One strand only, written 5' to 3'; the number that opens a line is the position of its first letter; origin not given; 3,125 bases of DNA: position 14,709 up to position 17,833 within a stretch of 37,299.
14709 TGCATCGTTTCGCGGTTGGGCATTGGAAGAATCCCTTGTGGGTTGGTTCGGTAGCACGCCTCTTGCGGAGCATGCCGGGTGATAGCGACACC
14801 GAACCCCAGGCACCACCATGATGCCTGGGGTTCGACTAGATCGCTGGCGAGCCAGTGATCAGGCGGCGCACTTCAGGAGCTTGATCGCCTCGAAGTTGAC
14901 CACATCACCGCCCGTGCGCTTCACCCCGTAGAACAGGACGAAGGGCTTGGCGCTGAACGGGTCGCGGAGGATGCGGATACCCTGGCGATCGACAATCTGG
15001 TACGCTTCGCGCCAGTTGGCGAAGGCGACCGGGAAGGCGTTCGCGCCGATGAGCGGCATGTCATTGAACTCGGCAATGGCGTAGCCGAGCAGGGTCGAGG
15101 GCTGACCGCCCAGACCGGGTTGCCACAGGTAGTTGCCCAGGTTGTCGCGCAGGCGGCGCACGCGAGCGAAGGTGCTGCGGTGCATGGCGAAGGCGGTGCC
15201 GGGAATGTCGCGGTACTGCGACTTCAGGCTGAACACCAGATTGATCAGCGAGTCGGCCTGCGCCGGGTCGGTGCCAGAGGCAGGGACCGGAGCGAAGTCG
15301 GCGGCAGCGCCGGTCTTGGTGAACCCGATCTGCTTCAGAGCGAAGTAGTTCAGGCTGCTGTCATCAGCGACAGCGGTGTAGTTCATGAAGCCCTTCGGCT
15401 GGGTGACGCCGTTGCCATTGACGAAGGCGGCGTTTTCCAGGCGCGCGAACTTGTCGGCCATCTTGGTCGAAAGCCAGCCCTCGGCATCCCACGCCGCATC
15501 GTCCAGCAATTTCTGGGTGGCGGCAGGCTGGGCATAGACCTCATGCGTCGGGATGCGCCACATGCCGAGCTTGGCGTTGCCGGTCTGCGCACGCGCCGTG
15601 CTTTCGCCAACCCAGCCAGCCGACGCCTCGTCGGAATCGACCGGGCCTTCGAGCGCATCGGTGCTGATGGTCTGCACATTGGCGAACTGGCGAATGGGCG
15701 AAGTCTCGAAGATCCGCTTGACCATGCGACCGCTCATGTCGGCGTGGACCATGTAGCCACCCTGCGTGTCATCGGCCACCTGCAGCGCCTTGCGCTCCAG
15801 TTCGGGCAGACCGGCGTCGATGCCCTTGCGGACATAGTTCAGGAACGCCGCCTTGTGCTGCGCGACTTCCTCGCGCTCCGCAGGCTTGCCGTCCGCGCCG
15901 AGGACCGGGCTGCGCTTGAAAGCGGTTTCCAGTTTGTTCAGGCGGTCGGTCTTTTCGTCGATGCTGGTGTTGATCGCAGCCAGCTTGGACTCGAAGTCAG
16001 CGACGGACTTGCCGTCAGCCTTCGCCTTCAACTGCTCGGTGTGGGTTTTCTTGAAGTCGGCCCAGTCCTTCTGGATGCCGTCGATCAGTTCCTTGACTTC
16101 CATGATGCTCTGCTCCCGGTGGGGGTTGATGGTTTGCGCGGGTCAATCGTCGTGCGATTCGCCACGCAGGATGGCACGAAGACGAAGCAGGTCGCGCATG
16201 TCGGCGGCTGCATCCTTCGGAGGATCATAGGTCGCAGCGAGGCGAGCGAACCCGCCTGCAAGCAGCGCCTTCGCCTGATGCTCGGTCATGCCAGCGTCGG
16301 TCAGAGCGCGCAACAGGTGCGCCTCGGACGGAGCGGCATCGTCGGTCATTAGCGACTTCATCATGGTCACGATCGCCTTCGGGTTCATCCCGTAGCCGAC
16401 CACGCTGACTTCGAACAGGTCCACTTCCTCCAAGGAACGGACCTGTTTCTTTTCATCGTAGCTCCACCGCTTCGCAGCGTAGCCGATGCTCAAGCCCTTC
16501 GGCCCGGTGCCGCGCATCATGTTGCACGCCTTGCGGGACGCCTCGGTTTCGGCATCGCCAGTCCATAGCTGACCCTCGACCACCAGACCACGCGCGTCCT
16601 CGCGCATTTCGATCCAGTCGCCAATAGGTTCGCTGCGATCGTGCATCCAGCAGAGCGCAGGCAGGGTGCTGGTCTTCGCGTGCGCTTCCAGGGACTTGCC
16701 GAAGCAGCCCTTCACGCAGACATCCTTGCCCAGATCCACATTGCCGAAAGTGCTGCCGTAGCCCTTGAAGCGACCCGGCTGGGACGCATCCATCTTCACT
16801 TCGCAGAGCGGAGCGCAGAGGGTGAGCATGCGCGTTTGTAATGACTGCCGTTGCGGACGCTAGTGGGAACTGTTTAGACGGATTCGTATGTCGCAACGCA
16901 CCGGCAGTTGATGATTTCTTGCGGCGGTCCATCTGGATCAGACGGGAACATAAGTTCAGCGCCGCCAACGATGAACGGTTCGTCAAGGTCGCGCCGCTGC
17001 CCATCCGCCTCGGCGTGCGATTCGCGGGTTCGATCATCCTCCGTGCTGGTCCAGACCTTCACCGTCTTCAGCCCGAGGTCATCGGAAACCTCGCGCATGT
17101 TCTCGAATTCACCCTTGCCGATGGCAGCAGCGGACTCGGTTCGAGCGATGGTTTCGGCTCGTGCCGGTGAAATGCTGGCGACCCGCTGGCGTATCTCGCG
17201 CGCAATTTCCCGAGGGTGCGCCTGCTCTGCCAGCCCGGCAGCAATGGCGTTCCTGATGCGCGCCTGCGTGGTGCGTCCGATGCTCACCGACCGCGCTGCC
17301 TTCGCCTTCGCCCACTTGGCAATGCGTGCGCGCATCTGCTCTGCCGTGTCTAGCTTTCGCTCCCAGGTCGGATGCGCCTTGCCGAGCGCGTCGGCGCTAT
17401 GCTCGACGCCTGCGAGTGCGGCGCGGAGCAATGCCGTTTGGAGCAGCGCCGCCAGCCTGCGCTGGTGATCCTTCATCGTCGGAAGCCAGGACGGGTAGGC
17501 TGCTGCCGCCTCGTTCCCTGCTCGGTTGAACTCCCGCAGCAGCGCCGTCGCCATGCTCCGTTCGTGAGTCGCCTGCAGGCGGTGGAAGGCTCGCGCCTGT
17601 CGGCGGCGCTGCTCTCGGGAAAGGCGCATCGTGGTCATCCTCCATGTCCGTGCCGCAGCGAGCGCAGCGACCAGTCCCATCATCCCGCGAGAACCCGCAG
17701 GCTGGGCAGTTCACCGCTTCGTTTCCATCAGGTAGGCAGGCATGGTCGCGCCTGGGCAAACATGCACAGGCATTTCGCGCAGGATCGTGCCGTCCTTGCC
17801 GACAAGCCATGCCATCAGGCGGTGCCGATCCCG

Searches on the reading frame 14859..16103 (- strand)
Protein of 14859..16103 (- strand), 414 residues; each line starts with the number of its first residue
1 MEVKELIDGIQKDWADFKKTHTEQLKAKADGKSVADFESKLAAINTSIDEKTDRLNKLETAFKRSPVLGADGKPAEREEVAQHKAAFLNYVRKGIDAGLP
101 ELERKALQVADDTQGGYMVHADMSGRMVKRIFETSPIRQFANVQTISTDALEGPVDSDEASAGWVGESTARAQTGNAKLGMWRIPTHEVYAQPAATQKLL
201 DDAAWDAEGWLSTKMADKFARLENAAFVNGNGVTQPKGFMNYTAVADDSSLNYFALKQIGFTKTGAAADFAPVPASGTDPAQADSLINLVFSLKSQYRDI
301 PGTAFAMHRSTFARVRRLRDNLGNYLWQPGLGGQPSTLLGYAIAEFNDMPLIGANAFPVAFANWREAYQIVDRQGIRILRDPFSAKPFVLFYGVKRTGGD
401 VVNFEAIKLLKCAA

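Call 5: search_protein_families(library=pfam, proteins=[window:14859-16103:-], max_evalue=0.1)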
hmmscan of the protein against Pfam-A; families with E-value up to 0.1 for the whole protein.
window:14859-16103:- (414 aa): 1 family
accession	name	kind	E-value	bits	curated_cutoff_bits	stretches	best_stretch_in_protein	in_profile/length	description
PF05065.19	Phage_capsid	-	1.1e-76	258.3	24.2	1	115-412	1-280/280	Phage capsid family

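Call 6: search_protein_families(library=phrogs, proteins=[window:14859-16103:-], max_evalue=0.01)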
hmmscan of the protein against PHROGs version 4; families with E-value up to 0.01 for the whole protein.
window:14859-16103:- (414 aa): 4 families
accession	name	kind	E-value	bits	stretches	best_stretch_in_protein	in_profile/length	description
phrog_10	-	head and packaging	2e-74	252.9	1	1-414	263-637/752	major head protein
phrog_15928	-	head and packaging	7.2e-34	118.4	1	199-413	1-180/185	major head protein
phrog_617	-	head and packaging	2.3e-28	100.5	1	26-376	239-588/626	major head protein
phrog_17162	-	unknown function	0.0016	19.6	1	333-414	2-84/85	-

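Call 54: search_dna_similar(query=window:14859-16103:-, collection=phages, mode=protein, max_rows=25, max_evalue=1e-20)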
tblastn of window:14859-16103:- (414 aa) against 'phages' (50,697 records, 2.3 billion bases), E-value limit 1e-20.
Records with a match: 216; places in all: 218; records where one place covers at least 80% of the query: 183.
Best place of each record, by identity: <60% 216.
By first word of the organism name: Streptococcus 99; Burkholderia 13; phage 12; Klebsiella 7; Salmonella 7; Ruminococcus 7; Pseudomonas 5; Escherichia 5; Shigella 5; Caudoviricetes 4; and 29 more.
By host as written in the record: - 25; Streptococcus suis 11; Burkholderia sp. 10; Ruminococcus sp. 6; Klebsiella pneumoniae 5; Escherichia coli 4; Salmonella enterica subsp. enterica serovar Typhimurium 4; Coprococcus sp. 4; and 124 more.
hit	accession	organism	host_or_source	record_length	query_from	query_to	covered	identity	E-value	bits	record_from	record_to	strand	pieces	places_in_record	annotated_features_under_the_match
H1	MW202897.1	Caudoviricetes sp.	Manatee Spring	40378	2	414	100%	44.1%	3e-92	309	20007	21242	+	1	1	phage major capsid protein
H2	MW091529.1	Bacteriophage sp. 103231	sewage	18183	2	414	100%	40.4%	3e-80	275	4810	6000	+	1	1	major capsid protein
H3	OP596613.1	Bradyrhizobium phage ppBeUSDA76-1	Bradyrhizobium elkanii USDA 76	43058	2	411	99%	40.3%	1e-88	299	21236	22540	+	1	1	major capsid protein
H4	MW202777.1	Caudoviricetes sp.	Manatee Spring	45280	1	411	99%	40.0%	3e-82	280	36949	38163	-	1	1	major capsid protein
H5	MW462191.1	Bacteriophage sp.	freshwater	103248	3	414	100%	38.6%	3e-79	272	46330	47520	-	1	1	major capsid protein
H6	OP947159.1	Desulfofustis phage LS06-2018-MD02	-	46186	1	413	100%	38.2%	1e-79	273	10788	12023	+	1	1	major head protein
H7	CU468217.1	Azospirillum phage Cd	Azospirillum brasilense Cd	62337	3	410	99%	38.4%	1e-87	296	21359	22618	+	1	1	33: Phage major capsid protein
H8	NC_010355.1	Azospirillum phage Cd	Azospirillum brasilense Cd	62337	3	410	99%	38.4%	1e-87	296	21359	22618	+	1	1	33: major head protein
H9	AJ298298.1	Enterobacteria phage phiP27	E. coli ONT:H- strain 2771/97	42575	2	414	100%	37.6%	1e-75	261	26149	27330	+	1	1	putative major capsid protein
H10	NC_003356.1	Enterobacteria phage phiP27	Escherichia coli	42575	2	414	100%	37.6%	1e-75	261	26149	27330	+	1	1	major head protein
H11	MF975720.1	Pseudomonas phage VW-6S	Pseudomonas sivasensis W-6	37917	2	414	100%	37.6%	5e-77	265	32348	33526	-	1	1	major capsid protein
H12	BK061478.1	Pseudomonas phage vB_PaeS-D14E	Pseudomonas aeruginosa strain 3-38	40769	2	413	100%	37.6%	4e-77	266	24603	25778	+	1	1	Phage major capsid protein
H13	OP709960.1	Pseudomonas phage zjk6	Pseudomonas aeruginosa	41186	2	413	100%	37.6%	4e-77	266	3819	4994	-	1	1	hypothetical protein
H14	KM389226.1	Pseudomonas phage F_MX1987sp/MX560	-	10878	2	413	100%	37.5%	3e-77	266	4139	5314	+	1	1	record has no annotation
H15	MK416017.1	Klebsiella phage ST101-KPC2phi6.3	Klebsiella pneumoniae ST101-KPC2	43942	2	414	100%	37.1%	4e-73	254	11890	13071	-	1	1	major capsid protein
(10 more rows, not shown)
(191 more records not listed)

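Call 55: get_annotated_region(hit=H1, flank=12000)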
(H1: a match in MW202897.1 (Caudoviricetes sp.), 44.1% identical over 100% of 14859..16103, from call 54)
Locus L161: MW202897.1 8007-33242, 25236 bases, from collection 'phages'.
description: Myoviridae sp. isolate ctUhy936, complete genome.
organism: Caudoviricetes sp. (NCBI taxid 2832643)
taxonomy: Viruses; Duplodnaviria; Heunggongvirae; Uroviricota; Caudoviricetes
host: -; source: Manatee Spring; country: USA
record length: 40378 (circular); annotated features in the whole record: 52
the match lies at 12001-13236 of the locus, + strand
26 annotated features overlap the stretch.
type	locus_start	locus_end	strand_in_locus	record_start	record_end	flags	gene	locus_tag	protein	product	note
CDS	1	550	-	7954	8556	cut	-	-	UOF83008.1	hypothetical protein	-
CDS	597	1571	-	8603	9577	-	-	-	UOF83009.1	hypothetical protein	-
CDS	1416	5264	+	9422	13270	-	-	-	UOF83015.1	virulence associated protein E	-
CDS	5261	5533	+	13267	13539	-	-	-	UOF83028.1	hypothetical protein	-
CDS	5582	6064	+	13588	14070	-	-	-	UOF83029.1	DNA-binding protein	-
CDS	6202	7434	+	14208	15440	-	-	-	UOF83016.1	large subunit terminase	-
CDS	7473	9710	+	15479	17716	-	-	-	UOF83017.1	portal protein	-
CDS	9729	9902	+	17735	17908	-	-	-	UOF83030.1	hypothetical protein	-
CDS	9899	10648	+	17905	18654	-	-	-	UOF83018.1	minor capsid component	-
CDS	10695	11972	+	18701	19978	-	-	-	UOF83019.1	phage prohead protease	-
CDS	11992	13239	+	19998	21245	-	-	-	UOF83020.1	phage major capsid protein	-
CDS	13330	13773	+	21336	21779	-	-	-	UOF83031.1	hypothetical protein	-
CDS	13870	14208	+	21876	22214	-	-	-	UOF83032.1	hypothetical protein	-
CDS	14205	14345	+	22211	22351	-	-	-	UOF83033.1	hypothetical protein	-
CDS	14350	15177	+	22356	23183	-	-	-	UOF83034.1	hypothetical protein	-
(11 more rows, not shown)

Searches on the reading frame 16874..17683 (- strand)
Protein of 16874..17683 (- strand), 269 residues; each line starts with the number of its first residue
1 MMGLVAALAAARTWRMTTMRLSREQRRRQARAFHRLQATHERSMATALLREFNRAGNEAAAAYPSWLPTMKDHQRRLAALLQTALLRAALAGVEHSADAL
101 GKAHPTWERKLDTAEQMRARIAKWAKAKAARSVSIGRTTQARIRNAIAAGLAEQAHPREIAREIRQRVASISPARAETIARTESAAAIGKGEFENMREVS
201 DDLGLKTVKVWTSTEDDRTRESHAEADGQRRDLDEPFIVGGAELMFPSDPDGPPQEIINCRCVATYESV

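Call 50: search_protein_families(library=pfam, proteins=[window:16874-17683:-], max_evalue=0.01)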
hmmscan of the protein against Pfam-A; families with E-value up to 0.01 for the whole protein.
window:16874-17683:- (269 aa): 1 family
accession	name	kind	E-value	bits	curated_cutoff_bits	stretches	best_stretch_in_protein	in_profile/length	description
PF04233.19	Phage_Mu_F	-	1.9e-17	64.5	29.6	1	142-264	2-111/112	Phage Mu protein F like protein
